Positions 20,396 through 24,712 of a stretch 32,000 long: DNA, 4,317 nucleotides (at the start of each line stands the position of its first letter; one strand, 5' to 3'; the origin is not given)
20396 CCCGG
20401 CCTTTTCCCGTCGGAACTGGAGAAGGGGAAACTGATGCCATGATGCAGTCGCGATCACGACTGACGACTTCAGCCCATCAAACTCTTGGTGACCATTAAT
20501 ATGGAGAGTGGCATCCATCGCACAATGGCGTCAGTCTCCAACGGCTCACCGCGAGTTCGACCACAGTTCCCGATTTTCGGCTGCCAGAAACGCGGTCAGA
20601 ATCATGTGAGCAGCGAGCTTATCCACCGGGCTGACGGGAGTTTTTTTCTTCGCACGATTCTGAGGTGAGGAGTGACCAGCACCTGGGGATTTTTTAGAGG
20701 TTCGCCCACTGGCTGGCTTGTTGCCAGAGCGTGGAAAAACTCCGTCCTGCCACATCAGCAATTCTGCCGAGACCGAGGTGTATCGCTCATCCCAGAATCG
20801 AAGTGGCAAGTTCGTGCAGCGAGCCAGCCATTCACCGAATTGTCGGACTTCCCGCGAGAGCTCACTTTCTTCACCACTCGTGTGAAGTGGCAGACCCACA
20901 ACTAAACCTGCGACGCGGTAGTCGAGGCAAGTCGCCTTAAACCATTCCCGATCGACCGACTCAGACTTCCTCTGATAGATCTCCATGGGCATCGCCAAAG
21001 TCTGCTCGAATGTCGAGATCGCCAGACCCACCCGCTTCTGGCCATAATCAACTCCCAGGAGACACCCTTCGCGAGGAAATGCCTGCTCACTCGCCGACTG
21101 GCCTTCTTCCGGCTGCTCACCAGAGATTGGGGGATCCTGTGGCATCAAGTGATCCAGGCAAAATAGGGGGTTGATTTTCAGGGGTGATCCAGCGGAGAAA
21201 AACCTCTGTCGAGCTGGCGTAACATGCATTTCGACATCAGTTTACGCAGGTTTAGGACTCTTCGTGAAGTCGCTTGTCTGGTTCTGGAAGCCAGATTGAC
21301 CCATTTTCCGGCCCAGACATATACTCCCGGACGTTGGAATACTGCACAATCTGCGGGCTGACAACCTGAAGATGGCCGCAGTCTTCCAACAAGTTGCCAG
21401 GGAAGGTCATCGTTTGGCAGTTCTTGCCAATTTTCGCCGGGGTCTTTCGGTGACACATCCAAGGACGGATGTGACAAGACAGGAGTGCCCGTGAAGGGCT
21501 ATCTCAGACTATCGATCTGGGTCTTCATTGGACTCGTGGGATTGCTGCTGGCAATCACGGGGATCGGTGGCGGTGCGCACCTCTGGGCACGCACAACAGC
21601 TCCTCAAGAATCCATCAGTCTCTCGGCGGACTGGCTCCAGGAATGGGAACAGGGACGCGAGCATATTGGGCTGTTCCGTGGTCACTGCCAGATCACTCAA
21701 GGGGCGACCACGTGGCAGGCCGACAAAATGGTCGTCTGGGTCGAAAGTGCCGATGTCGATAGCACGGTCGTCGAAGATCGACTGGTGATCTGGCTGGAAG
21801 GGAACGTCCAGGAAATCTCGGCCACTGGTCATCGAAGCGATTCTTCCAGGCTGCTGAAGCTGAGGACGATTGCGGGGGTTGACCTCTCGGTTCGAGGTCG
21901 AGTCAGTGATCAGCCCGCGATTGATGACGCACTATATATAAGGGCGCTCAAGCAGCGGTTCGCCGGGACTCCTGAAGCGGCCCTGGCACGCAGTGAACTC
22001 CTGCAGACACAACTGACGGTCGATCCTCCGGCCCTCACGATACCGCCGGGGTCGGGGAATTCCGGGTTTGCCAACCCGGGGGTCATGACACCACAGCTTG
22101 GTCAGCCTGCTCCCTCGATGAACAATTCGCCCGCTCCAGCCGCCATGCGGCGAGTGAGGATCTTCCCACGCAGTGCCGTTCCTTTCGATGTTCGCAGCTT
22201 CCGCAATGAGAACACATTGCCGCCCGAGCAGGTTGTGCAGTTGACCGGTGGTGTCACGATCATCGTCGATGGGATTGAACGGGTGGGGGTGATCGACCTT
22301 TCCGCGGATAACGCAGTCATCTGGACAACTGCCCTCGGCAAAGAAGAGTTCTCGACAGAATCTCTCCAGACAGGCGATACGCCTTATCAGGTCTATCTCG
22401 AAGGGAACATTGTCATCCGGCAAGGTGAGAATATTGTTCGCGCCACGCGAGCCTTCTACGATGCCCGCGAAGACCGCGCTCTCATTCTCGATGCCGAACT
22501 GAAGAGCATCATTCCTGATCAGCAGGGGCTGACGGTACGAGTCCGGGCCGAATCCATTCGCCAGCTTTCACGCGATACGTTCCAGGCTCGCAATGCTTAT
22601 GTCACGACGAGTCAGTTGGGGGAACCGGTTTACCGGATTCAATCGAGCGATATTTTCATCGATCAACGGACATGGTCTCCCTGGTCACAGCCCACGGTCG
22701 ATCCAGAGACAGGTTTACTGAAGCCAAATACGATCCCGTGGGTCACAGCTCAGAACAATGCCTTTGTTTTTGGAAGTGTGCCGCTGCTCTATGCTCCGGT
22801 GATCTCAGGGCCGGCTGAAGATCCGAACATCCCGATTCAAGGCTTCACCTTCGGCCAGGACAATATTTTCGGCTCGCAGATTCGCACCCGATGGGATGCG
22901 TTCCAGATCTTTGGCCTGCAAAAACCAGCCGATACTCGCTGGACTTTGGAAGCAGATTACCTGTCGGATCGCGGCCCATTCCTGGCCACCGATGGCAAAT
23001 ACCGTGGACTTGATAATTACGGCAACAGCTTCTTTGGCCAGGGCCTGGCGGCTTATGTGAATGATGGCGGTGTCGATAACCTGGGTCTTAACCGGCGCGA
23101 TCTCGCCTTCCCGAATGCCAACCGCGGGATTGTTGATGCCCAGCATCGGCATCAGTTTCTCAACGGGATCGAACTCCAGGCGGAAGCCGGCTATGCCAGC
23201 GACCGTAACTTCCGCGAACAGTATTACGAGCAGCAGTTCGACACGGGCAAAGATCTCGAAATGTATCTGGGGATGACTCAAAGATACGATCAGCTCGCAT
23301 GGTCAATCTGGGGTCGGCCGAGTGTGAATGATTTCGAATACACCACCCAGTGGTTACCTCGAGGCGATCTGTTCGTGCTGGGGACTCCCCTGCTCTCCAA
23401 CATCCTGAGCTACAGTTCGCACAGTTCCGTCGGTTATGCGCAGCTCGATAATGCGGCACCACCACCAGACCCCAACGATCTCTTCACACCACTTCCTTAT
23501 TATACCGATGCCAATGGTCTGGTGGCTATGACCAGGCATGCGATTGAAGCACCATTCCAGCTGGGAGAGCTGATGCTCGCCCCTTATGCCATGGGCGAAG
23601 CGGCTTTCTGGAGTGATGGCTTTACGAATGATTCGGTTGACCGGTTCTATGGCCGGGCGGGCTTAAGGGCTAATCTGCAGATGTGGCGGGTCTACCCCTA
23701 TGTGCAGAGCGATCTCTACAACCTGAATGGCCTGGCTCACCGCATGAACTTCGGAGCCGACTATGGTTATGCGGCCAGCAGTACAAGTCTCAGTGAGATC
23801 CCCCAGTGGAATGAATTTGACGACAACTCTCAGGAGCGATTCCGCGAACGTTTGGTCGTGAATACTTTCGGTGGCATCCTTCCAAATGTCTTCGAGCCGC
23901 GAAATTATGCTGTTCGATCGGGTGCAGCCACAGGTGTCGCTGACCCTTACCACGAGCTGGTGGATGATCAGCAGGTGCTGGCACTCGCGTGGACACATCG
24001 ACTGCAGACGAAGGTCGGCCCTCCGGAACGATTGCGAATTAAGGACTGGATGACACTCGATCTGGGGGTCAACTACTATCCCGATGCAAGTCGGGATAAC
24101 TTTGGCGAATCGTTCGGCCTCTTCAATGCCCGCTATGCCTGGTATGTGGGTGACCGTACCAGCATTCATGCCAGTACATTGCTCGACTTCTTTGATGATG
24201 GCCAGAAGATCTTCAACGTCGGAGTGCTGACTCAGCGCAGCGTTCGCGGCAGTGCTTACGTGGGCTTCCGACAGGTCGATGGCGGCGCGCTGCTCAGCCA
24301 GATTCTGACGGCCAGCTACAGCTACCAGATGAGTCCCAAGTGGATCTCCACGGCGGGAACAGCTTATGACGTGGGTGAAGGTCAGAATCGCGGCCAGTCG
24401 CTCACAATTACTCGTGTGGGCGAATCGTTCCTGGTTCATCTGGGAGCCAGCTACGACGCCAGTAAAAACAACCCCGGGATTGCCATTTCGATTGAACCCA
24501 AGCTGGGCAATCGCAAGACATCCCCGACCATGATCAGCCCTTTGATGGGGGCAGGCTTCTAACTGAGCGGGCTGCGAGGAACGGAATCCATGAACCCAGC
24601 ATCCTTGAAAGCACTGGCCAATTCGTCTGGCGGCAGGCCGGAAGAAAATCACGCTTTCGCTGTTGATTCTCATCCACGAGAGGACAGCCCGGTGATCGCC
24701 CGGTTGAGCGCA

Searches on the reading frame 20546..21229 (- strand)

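Call 51: search_protein_families(library=pfam, proteins=[window:20546-21229:-])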
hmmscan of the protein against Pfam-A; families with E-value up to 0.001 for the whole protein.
window:20546-21229:- (227 aa): 1 family
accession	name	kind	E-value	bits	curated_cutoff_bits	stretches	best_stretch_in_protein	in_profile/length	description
PF03652.20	RuvX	-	3.8e-30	105.4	29.2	1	56-164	2-110/134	Holliday junction resolvase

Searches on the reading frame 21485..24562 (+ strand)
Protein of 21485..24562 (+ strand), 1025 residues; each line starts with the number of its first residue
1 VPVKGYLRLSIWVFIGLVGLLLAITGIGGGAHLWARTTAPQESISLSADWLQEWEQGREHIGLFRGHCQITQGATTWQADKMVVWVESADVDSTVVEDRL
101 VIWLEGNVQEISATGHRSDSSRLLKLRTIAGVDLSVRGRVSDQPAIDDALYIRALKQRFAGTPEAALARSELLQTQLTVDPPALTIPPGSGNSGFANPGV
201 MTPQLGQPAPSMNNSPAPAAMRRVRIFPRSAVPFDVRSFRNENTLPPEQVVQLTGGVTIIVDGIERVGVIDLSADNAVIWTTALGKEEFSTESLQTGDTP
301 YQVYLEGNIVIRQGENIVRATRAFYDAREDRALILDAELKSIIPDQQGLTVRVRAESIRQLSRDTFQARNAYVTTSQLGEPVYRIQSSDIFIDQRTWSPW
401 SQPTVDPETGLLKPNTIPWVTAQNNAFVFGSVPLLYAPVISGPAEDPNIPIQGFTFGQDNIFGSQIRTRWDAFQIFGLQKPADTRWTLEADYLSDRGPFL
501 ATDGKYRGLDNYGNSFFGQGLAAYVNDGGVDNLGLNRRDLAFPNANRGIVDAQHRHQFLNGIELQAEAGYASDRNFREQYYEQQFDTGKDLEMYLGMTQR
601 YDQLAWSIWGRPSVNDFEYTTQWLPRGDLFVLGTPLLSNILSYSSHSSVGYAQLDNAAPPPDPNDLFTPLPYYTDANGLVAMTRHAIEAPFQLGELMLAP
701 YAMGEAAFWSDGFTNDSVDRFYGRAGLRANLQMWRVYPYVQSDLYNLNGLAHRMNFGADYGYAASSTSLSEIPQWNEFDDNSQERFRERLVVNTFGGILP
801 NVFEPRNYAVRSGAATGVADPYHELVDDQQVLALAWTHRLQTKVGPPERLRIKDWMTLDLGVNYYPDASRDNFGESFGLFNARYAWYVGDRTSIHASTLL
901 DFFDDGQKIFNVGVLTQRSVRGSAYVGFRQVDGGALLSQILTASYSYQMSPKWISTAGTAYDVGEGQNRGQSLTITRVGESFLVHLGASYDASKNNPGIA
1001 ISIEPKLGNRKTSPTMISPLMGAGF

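Call 51: search_protein_families(library=pfam, proteins=[window:21485-24562:+])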
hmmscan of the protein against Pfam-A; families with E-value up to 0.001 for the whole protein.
window:21485-24562:+ (1025 aa): 1 family
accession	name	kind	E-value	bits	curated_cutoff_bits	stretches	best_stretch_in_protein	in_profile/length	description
PF03968.19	LptD_N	-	0.00022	21.9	20.4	0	60-115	14-54/113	LptA/(LptD N-terminal domain) LPS transport protein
